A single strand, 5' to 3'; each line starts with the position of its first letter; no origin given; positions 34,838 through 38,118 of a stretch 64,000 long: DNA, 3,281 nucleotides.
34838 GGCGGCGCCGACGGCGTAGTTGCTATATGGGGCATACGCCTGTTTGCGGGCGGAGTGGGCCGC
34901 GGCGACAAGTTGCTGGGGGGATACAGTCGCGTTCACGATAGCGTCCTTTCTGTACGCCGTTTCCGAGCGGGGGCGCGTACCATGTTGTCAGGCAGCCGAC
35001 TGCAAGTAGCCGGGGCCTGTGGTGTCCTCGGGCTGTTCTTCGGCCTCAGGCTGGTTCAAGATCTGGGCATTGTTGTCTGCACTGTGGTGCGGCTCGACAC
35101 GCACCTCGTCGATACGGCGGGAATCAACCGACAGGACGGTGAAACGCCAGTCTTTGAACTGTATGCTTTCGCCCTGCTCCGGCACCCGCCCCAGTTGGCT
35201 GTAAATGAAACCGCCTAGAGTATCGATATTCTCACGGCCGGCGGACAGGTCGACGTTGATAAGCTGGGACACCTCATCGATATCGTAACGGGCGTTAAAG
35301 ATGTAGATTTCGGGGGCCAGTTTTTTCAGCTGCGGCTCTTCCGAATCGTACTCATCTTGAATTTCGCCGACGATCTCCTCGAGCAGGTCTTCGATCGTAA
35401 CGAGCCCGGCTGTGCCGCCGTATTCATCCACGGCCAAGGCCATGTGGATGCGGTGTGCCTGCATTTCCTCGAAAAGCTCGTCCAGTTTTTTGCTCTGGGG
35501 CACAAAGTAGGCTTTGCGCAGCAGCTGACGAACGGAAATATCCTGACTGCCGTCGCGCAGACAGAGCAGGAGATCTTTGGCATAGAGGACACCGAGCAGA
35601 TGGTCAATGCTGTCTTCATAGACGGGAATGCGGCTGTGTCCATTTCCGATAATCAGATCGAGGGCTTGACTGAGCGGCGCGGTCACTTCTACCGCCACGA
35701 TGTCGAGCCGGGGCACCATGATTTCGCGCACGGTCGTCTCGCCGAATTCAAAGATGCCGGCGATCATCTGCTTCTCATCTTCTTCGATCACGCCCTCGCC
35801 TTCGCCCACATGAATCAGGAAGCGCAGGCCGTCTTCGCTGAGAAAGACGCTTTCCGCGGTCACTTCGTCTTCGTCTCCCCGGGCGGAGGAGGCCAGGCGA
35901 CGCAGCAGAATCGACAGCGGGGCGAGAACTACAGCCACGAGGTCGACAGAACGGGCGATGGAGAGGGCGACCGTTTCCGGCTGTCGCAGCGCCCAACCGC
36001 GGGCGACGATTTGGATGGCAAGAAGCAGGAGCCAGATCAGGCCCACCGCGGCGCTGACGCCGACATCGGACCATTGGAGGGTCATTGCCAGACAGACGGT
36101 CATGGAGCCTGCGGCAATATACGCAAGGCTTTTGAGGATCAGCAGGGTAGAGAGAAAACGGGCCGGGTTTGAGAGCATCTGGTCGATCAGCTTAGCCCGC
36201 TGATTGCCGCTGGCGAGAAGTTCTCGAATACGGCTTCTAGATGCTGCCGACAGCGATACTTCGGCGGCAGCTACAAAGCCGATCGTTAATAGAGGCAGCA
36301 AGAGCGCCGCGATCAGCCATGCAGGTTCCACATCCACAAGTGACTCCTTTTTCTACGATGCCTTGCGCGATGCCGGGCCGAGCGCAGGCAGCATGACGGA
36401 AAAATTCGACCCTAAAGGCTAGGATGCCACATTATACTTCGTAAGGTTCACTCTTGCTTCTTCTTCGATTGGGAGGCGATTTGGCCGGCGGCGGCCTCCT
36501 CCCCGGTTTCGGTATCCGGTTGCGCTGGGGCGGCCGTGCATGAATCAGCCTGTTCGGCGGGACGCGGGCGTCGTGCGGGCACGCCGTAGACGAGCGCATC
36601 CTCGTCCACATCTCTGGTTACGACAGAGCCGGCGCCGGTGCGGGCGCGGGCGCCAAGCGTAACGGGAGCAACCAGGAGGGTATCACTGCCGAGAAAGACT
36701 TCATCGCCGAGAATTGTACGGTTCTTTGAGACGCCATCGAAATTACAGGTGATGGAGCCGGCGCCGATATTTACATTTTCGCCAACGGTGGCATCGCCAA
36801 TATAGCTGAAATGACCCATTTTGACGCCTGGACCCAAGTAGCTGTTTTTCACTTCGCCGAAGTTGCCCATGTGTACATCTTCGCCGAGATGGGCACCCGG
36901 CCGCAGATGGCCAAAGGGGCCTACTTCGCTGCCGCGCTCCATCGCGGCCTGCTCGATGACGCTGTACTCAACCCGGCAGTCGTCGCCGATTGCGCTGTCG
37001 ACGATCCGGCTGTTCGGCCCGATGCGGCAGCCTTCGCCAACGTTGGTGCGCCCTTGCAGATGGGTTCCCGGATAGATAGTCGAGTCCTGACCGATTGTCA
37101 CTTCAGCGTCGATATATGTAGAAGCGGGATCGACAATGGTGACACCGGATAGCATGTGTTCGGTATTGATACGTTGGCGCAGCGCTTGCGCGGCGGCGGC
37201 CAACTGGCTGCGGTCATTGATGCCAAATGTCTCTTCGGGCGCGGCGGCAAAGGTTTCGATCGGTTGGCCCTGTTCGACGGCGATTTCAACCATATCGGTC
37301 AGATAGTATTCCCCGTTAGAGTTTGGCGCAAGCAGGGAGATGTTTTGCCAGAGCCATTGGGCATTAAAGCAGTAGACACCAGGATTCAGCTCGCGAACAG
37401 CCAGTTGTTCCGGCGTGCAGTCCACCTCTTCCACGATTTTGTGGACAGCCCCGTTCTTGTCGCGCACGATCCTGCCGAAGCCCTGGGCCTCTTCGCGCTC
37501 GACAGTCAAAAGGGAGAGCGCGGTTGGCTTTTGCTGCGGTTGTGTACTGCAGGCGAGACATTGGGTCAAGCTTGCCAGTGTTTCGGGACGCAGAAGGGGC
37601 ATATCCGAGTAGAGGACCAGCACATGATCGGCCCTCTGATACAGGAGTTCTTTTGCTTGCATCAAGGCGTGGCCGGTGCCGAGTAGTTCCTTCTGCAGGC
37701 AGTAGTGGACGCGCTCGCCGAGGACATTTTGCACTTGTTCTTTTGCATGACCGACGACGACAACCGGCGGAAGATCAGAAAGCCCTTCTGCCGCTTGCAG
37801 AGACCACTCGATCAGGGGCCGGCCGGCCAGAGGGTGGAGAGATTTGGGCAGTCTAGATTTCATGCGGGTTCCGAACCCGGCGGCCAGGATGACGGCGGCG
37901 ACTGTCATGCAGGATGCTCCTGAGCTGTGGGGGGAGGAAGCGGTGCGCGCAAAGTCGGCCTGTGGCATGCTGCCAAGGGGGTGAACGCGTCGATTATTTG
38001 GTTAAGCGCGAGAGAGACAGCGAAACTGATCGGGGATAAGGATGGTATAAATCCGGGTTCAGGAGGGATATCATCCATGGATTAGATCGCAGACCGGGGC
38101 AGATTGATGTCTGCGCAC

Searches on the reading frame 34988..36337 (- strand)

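Call 30: search_protein_families(library=pfam, proteins=[window:34988-36337:-], max_evalue=0.00001)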
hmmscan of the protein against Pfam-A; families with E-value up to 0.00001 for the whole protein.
window:34988-36337:- (449 aa): 3 families
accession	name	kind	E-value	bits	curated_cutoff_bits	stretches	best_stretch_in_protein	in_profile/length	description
PF01595.25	CNNM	-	6.5e-26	91.5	28.4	1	10-188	3-181/181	Cyclin M transmembrane N-terminal domain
PF03471.22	CorC_HlyC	-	1.9e-21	76.3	27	1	339-416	2-79/81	Transporter associated domain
PF00571.33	CBS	-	9.2e-18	64.8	24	2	203-260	1-55/57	CBS domain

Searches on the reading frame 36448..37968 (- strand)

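Call 30: search_protein_families(library=pfam, proteins=[window:36448-37968:-], max_evalue=0.00001)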
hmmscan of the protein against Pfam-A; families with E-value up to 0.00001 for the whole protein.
window:36448-37968:- (506 aa): 6 families
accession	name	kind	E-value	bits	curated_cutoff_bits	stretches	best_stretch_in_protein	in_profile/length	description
PF00132.30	Hexapep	-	5.9e-24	83.2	27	1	290-322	2-34/36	Bacterial transferase hexapeptide (six repeats)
PF12804.13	NTP_transf_3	-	5.5e-20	72.6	27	1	25-139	1-112/160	MobA-like NTP transferase domain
PF00483.29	NTP_transferase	-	3.4e-16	60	21.2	1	25-239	2-218/245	Nucleotidyl transferase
PF25084.1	LbH_EIF2B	-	1.7e-12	47.7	54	1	282-369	14-101/105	EIF2B subunit epsilon LbH domain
PF01128.25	IspD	-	8.4e-11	42.5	27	1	23-140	1-119/221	2-C-methyl-D-erythritol 4-phosphate cytidylyltransferase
PF14602.12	Hexapep_2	-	2.9e-09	36.9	27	0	418-452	2-34/34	Hexapeptide repeat of succinyl-transferase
